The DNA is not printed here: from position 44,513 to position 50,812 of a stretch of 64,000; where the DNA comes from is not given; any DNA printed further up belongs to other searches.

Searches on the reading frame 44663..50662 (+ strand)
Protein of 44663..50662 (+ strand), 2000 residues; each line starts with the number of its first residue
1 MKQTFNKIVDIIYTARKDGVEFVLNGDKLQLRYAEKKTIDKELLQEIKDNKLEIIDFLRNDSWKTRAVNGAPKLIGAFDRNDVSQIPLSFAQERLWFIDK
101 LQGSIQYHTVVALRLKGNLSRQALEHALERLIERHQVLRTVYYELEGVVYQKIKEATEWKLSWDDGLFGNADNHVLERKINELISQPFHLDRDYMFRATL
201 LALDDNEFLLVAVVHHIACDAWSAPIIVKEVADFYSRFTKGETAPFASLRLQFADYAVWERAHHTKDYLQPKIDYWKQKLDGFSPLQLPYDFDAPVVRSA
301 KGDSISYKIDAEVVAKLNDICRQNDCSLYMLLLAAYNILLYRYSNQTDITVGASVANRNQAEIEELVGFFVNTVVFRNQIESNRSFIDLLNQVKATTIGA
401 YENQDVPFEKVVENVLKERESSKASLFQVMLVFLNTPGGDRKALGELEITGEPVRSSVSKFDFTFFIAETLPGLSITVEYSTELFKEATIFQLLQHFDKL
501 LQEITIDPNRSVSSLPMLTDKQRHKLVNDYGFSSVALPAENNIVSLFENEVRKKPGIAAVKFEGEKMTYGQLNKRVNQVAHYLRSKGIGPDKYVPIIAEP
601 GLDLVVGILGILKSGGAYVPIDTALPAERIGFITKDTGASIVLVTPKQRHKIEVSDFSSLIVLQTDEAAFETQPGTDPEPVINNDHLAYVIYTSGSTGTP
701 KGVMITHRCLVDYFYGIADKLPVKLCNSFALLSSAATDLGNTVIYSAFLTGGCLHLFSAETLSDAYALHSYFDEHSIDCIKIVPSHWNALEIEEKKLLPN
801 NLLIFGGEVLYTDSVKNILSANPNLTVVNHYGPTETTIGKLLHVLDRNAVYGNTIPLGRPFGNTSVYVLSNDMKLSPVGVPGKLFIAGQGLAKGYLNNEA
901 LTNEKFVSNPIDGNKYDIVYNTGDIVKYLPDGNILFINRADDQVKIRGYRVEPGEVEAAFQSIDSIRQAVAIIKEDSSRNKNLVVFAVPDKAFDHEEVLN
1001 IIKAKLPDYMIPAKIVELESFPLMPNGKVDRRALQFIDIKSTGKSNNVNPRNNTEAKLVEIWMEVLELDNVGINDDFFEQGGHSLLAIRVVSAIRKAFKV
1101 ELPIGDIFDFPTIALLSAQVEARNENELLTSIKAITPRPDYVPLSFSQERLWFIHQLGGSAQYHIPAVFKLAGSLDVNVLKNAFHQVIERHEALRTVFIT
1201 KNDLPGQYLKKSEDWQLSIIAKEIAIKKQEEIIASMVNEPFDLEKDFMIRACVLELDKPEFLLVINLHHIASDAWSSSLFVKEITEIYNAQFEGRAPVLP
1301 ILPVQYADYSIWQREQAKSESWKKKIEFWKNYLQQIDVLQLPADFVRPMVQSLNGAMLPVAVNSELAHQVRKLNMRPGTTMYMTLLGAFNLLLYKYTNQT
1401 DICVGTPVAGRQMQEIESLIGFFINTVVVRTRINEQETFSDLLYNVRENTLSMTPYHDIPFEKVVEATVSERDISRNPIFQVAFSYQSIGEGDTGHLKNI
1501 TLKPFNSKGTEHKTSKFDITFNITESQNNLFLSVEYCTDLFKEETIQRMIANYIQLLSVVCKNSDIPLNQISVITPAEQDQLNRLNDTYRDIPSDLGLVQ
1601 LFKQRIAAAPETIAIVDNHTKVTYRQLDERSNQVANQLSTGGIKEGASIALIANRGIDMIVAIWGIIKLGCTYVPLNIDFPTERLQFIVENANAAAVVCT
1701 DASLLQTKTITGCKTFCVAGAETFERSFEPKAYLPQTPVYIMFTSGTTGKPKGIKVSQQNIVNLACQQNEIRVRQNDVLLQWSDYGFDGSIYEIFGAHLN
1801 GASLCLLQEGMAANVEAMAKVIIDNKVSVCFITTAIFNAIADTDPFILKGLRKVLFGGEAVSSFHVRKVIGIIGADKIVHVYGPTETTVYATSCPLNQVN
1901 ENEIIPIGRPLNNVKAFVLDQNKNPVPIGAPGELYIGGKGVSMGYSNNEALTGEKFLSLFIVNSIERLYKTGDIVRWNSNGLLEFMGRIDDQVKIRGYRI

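Call 69: search_protein_families(library=pfam, proteins=[window:44663-50662:+], max_evalue=0.001)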
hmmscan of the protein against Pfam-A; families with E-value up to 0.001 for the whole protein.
window:44663-50662:+ (2000 aa): 5 families
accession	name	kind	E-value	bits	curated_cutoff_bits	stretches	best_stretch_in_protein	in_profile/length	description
PF00668.25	Condensation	-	2.1e-212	706.2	30.6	2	1141-1582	4-455/456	Condensation domain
PF00501.34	AMP-binding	-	6e-152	506.3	29.9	2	1602-1945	1-383/384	AMP-binding enzyme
PF00550.31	PP-binding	-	2.8e-15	56.7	20.8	1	1057-1118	2-65/67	Phosphopantetheine attachment site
PF13193.12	AMP-binding_C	-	1.2e-06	29.8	24.5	1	955-1028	1-76/76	AMP-binding enzyme C-terminal domain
PF18563.6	TubC_N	-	1.3e-06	28.8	26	1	8-59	1-51/52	TubC N-terminal docking domain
